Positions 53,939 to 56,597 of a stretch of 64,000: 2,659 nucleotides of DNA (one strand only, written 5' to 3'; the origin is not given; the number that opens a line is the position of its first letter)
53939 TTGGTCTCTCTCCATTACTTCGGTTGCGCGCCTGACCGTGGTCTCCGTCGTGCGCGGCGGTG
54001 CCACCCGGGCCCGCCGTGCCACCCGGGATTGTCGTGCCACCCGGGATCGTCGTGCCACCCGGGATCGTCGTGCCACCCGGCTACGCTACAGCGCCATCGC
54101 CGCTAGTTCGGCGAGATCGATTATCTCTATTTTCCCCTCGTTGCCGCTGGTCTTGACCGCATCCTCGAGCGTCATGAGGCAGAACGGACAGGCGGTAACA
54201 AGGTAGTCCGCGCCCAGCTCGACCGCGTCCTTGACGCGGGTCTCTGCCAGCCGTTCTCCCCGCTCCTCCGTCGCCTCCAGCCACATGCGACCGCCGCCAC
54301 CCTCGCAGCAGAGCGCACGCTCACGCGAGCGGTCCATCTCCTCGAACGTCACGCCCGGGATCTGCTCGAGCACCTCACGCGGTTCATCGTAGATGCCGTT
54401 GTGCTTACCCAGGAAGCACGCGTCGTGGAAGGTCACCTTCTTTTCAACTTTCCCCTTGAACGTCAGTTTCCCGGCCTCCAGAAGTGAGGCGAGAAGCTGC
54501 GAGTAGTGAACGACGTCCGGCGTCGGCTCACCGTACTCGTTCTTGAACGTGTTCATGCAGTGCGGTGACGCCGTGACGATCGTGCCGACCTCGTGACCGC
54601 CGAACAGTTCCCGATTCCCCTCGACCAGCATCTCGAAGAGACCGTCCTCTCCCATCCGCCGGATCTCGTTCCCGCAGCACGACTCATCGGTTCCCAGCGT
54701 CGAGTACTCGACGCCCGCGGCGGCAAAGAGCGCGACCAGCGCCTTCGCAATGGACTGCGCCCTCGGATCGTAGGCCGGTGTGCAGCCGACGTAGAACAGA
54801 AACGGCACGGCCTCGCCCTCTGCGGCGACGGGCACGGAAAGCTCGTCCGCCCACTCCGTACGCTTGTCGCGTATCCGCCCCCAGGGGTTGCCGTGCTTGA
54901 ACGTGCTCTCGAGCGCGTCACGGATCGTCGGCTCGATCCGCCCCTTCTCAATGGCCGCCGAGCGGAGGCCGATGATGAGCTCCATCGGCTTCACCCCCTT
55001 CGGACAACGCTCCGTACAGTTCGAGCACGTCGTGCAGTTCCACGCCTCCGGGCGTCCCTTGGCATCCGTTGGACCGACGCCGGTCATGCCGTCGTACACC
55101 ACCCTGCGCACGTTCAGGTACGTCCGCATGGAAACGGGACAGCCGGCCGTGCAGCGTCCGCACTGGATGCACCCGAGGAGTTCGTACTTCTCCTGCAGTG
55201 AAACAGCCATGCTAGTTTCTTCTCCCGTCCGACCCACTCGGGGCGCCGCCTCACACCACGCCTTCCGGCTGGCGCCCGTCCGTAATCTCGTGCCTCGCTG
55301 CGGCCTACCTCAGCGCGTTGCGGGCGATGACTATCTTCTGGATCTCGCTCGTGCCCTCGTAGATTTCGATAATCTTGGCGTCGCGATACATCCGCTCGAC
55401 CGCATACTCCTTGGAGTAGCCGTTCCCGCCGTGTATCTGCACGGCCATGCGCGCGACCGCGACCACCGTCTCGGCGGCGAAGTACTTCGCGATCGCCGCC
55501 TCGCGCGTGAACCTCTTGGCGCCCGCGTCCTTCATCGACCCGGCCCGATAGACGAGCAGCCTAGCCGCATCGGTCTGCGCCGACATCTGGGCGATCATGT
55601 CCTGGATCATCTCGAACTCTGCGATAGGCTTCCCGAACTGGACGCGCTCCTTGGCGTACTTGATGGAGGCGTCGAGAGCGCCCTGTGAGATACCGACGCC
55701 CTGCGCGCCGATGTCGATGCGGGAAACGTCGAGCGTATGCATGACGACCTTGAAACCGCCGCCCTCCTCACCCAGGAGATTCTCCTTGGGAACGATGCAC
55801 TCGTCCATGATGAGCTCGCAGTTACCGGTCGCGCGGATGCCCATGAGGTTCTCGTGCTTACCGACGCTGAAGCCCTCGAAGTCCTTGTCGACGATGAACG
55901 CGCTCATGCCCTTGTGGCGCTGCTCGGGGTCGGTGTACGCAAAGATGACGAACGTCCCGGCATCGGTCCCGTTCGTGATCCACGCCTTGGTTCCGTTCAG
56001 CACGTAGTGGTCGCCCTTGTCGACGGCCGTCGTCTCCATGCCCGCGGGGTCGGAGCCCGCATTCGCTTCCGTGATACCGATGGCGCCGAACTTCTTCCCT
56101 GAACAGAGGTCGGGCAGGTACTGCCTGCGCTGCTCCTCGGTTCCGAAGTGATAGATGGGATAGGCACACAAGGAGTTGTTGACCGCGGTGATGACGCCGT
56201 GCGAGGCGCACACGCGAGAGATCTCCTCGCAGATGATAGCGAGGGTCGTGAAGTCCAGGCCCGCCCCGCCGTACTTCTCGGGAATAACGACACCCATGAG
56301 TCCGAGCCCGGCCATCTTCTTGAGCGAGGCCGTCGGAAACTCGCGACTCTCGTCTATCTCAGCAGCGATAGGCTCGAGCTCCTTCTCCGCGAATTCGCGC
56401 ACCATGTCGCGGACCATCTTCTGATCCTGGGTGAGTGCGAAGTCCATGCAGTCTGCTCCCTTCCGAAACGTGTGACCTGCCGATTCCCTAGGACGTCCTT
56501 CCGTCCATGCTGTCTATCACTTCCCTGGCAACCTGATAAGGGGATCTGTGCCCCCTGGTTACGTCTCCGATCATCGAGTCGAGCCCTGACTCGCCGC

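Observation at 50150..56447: Acyl-CoA dehydrogenase + HdrD-like Fe-S protein + EtfB + EtfA + HdrA gene string: candidate flavin-based electron bi/confurcation module for acyl-CoA oxidation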

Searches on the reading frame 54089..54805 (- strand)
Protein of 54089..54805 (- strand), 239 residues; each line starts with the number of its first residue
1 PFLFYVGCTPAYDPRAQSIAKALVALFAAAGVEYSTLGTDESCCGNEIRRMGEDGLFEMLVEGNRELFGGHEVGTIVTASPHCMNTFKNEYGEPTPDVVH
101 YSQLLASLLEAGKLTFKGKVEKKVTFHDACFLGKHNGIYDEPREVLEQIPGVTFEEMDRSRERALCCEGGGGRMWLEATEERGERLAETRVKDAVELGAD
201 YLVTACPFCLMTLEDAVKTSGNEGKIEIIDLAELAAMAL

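Call 63: search_solved_structures(query=window:54089-54805:-, show_alignments=5, max_evalue=0.01)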
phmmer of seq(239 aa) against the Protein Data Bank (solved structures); distinct sequences matched with E-value up to 0.01: 16.
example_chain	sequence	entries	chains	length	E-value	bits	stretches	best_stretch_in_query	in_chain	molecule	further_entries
9ojn_A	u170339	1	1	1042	4.7e-50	173.6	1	2-235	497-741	Iron-sulfur-binding reductase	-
5i9f_A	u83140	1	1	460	1.2e-09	41.3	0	95-117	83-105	pentatricopeptide repeat protein dPPR-U10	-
5i9h_A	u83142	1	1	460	1.4e-09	41.1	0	95-117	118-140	pentatricopeptide repeat protein dPPR-U8G2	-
5i9d_A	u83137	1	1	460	3.6e-09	39.7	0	95-117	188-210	pentatricopeptide repeat protein dPPR-U8A2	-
5i9g_C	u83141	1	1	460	3.1e-08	36.7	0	95-117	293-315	pentatricopeptide repeat protein dPPR-U8C2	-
8rvv_B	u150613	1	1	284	2.3e-06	30.6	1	96-238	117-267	H(2):CoB-CoM heterodisulfide,ferredoxin reductase subunit B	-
8rvu_b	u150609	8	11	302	2.8e-06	30.3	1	96-238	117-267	H(2):CoB-CoM heterodisulfide,ferredoxin reductase subunit B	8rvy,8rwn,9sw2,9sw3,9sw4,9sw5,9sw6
9sfi_C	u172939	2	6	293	2.9e-06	30.3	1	139-238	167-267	H(2)/formate:CoB-CoM heterodisulfide,ferredoxin reductase subunit B2 | Heterodisulfide reductase subunit B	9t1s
6een_B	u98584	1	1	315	6e-06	29.2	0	95-115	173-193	Designer Pentatricopeptide Protein dPPR10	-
6een_A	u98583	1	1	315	9e-06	28.6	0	95-115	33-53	Designer Pentatricopeptide Protein dPPR10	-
5orm_A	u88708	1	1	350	2.4e-05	27.2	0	92-114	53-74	cPPR-Telo1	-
5orq_A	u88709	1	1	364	2.7e-05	27.1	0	92-114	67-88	cPPR-Telo1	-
5odc_B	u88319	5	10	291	3e-05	26.9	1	99-237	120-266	Heterodisulfide reductase, subunit B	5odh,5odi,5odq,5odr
4pjq_A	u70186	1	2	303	3.4e-05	26.7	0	95-115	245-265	Pentatricopeptide repeat protein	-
4pjr_A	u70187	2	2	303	0.00047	23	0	90-115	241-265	Pentatricopeptide repeat protein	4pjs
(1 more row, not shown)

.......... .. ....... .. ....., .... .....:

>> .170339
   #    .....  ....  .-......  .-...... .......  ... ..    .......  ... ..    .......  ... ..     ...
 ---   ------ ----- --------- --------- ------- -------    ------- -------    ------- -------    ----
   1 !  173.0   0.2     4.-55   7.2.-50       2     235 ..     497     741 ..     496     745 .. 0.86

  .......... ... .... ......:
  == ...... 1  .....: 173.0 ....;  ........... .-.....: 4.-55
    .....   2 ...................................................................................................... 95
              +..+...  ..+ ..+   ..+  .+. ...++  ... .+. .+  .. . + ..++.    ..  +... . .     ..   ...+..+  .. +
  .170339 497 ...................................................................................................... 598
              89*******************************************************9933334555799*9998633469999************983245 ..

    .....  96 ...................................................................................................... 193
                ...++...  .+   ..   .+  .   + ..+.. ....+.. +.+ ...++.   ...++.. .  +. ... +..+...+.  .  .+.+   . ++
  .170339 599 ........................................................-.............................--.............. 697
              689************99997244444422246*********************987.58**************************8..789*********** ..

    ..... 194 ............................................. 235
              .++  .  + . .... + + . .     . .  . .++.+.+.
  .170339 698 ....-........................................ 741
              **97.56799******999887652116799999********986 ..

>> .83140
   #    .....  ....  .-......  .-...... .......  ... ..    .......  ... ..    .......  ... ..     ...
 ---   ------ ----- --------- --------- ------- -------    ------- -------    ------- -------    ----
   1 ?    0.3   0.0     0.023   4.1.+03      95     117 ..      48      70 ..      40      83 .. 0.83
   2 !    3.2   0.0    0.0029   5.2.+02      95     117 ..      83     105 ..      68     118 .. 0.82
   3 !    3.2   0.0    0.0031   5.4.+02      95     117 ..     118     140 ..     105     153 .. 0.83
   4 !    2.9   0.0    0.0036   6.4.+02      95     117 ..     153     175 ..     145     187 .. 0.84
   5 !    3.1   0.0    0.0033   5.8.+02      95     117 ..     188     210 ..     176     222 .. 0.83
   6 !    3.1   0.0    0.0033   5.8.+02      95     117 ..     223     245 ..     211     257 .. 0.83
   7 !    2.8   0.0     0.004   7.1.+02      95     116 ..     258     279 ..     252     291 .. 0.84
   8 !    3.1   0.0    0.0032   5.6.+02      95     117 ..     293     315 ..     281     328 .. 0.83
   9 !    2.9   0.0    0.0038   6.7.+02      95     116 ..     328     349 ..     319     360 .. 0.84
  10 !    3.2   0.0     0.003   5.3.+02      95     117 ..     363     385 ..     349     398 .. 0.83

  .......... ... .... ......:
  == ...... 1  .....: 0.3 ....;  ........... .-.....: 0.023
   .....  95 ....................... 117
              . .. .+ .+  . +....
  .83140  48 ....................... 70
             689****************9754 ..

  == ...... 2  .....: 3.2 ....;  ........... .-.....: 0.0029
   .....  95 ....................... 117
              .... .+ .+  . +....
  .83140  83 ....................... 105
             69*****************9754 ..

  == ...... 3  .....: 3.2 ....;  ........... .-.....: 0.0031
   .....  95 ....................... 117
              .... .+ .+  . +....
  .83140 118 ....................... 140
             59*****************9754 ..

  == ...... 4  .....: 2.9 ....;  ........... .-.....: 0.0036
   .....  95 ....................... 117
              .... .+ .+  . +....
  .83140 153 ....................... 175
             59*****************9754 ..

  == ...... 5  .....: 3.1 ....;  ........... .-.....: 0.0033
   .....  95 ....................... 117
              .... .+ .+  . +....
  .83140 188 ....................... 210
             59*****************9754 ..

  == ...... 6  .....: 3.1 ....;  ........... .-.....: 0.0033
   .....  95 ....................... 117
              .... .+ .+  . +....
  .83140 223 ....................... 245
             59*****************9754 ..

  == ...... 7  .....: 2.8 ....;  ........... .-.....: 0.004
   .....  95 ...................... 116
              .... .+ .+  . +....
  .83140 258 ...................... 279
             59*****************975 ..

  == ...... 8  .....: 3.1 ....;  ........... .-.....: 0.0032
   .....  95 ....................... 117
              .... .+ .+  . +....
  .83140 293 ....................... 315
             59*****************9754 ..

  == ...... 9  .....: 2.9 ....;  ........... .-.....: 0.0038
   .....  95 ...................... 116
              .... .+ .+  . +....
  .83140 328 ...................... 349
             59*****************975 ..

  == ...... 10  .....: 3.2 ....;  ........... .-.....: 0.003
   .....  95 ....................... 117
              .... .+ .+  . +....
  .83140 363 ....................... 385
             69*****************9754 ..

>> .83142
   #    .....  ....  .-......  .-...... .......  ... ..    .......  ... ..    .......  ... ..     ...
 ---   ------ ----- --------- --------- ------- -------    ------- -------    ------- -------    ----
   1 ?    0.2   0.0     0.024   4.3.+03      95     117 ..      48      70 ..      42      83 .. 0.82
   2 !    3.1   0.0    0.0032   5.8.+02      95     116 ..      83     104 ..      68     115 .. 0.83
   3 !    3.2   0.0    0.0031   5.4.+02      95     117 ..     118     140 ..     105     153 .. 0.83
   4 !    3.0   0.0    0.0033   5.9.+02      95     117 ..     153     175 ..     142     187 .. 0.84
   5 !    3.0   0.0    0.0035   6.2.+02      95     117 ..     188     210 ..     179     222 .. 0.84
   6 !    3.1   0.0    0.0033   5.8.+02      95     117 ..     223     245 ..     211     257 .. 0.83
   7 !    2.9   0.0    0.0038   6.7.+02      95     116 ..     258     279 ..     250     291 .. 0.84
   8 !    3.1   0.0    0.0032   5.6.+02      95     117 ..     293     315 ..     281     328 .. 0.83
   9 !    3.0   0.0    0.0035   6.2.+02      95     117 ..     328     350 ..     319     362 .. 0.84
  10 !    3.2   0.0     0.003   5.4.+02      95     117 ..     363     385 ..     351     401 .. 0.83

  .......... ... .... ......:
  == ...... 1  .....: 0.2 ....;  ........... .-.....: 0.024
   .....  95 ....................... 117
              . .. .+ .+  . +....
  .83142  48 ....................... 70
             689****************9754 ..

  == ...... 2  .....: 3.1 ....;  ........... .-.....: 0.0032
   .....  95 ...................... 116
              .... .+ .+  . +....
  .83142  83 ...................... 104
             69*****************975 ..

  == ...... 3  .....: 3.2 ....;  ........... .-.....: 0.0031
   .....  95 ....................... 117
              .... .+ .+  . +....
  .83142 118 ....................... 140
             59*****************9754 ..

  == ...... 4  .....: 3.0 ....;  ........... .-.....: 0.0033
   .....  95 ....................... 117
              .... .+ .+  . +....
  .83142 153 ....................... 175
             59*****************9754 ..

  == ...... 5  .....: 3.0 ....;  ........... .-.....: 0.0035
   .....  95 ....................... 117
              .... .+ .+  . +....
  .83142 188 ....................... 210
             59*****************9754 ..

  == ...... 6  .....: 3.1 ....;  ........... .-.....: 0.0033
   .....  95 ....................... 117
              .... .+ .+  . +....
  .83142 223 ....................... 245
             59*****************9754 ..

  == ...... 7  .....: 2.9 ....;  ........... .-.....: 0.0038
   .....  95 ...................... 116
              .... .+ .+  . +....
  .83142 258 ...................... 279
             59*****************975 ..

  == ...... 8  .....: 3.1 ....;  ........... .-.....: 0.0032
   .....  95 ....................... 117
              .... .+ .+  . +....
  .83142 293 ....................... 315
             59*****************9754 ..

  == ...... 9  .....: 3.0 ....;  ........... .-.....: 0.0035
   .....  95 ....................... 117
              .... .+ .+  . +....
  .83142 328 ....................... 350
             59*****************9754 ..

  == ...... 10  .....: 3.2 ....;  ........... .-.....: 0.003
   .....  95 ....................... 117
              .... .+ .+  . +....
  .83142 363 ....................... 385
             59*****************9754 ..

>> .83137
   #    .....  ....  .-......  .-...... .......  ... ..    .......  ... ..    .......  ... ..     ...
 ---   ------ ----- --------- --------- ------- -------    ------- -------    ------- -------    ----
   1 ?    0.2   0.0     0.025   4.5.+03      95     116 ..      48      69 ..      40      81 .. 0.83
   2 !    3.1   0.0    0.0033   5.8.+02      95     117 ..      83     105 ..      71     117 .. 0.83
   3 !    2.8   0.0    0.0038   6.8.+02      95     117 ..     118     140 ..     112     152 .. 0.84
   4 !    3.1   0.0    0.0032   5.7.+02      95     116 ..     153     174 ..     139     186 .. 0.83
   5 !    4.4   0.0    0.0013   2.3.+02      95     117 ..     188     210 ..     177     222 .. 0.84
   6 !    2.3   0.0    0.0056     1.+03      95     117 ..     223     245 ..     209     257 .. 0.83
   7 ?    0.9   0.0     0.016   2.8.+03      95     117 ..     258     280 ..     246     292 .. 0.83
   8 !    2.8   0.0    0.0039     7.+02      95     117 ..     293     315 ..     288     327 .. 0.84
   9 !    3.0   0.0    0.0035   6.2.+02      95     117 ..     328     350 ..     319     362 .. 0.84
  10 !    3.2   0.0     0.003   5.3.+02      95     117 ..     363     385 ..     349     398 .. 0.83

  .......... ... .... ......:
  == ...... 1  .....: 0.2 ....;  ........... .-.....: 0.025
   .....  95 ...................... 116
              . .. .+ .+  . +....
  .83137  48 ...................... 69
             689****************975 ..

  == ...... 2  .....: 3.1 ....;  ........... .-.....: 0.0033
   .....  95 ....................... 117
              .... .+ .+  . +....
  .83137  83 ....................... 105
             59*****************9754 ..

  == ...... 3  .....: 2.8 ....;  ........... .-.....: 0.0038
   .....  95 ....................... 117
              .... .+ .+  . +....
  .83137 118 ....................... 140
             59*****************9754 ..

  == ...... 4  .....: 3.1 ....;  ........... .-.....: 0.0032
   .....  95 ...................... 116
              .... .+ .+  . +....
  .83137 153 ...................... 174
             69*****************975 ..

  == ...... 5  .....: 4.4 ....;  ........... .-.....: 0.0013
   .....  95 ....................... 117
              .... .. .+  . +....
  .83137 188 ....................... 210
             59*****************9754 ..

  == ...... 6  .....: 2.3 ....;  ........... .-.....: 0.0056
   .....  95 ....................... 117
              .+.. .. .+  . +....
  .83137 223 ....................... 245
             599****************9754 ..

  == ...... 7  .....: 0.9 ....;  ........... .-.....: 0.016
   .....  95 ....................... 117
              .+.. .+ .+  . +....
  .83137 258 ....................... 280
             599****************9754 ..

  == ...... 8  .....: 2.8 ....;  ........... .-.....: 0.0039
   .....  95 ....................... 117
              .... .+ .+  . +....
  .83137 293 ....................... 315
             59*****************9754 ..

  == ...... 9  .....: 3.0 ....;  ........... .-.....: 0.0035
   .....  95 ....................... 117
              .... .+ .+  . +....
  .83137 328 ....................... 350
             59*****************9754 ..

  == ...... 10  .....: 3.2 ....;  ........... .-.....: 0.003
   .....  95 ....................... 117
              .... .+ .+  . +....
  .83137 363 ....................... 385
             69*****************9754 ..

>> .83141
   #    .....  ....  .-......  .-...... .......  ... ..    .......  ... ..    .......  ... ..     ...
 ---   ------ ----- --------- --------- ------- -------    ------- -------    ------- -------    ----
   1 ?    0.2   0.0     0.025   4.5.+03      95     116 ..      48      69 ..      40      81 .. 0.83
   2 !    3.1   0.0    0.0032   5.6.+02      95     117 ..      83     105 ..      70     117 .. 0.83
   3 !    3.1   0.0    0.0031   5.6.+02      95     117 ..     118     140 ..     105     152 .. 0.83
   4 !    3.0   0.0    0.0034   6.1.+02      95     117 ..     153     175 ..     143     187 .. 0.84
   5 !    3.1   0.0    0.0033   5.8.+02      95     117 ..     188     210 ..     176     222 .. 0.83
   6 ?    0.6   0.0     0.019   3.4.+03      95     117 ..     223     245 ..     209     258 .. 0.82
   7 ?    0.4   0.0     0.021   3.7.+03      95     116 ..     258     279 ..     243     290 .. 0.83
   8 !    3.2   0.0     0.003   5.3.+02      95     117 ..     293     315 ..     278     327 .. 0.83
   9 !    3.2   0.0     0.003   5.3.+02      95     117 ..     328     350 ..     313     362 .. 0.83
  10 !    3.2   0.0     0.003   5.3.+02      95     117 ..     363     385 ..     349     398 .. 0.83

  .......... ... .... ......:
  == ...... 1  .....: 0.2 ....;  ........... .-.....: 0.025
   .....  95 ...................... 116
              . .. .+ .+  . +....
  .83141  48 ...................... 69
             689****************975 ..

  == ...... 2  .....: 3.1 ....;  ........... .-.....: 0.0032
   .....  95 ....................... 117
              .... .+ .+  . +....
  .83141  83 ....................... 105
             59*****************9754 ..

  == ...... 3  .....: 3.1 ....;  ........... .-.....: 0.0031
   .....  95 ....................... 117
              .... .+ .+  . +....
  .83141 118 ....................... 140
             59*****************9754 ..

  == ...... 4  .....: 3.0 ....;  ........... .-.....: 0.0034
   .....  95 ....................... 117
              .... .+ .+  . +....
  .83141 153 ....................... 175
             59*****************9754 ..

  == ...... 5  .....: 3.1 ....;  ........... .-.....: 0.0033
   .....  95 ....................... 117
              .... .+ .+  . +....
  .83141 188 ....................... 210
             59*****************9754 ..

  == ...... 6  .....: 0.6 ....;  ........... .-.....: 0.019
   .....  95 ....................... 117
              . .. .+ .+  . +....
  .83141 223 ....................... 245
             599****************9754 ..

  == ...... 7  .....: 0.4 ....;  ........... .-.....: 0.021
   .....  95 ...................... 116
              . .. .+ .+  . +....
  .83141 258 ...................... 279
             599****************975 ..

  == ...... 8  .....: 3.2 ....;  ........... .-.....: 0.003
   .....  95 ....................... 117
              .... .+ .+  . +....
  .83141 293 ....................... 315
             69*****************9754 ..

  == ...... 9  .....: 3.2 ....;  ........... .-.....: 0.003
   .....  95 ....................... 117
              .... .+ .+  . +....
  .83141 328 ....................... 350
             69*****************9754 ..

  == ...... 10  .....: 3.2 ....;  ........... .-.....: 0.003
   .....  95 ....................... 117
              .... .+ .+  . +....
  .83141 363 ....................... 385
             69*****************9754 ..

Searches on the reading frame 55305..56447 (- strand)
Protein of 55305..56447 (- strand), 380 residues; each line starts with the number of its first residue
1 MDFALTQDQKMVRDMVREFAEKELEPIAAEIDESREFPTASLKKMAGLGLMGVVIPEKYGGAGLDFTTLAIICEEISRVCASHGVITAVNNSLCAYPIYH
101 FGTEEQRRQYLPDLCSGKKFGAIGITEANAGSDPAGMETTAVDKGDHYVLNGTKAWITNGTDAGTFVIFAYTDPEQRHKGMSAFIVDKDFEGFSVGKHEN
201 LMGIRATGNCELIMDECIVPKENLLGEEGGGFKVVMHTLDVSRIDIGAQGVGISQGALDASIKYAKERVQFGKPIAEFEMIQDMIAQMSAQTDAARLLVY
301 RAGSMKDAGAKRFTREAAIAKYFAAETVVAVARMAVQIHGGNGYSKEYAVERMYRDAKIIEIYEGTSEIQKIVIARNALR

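Call 4: search_protein_families(library=pfam, proteins=[window:55305-56447:-])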
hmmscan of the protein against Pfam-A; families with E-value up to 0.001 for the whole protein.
window:55305-56447:- (380 aa): 5 families
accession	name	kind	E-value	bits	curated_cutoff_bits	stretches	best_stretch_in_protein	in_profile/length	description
PF00441.29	Acyl-CoA_dh_1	-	5.5e-51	173.1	22.4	1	229-378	1-149/150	Acyl-CoA dehydrogenase, C-terminal domain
PF02771.21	Acyl-CoA_dh_N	-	1.4e-44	151.5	22.9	1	6-118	1-113/113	Acyl-CoA dehydrogenase, N-terminal domain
PF02770.24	Acyl-CoA_dh_M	-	1.2e-27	96.3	33.3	1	122-217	1-97/97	Acyl-CoA dehydrogenase, middle domain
PF08028.16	Acyl-CoA_dh_2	-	1.3e-25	90.7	22.7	1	246-367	3-133/134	Acyl-CoA dehydrogenase, C-terminal domain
PF22924.1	ACOX_C_alpha1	-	0.00024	21.4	27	0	264-375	51-165/169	Acyl-CoA oxidase, C-alpha1 domain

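Call 52: search_protein_families(library=ncbifam, max_evalue=1e-10, proteins=[window:55305-56447:-])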
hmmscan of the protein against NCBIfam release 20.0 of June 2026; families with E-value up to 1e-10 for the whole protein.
window:55305-56447:- (380 aa): 23 families
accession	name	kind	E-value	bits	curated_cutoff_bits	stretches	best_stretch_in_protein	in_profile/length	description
NF042972.1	AcrlCoAredClosAcrC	equivalog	3.6e-146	486.7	640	1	1-379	1-377/378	acryloyl-CoA reductase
NF045552.1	GlutCoADH_Des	equivalog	8.9e-119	397.1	470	1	1-379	1-380/387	glutaryl-CoA dehydrogenase Acd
NF058590.1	AcCoDHFadEBacil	equivalog_domain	7.3e-105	351.7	600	1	5-379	21-411/586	acyl-CoA dehydrogenase FadE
NF043006.1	CyhCrbnylCoADH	equivalog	4.7e-98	328.7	650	1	6-377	5-374/380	cyclohexane-1-carbonyl-CoA dehydrogenase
NF042439.1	SulpropCoADesulf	equivalog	1.6e-90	303.6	600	1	14-379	2-371/379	3-sulfinopropanoyl-CoA desulfinase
NF045652.1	ProlPCPDhRedW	equivalog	6.1e-81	272.1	650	1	8-377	3-372/376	L-prolyl-[peptidyl-carrier protein] dehydrogenase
NF053553.1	prodigi_MBC_PigA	equivalog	5.8e-79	265.9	500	1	1-377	1-378/381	prodigiosin MBC biosynthesis dehydrogenase PigA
NF008997.0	PRK12341.1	equivalog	2.4e-74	250.7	537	1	1-378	1-376/382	acyl-CoA dehydrogenase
TIGR03207.1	cyc_hxne_CoA_dh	equivalog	6.2e-65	219.3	575.35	1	5-377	1-370/372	cyclohexanecarboxyl-CoA dehydrogenase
NF002885.1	PRK03354.1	equivalog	1.3e-61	208.8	540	1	1-380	1-375/378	crotonobetainyl-CoA dehydrogenase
NF052270.1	Staph_DH_FadE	equivalog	2.7e-57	194.3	600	1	5-377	21-392/400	acyl-CoA dehydrogenase FadE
NF007000.1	PRK09463.1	subfamily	2.6e-38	131.9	600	1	33-357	70-413/726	acyl-CoA dehydrogenase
NF049984.1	Rv1679_FadE16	equivalog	4.9e-34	118.2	600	1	28-366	16-353/371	Rv1679 family acyl-CoA dehydrogenase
NF009586.0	PRK13026.1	subfamily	5.1e-33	114.4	608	1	33-344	105-433/777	acyl-CoA dehydrogenase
TIGR04022.1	sulfur_SfnB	equivalog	1.6e-32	112.9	430.9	1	12-359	10-361/391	SfnB family sulfur acquisition oxidoreductase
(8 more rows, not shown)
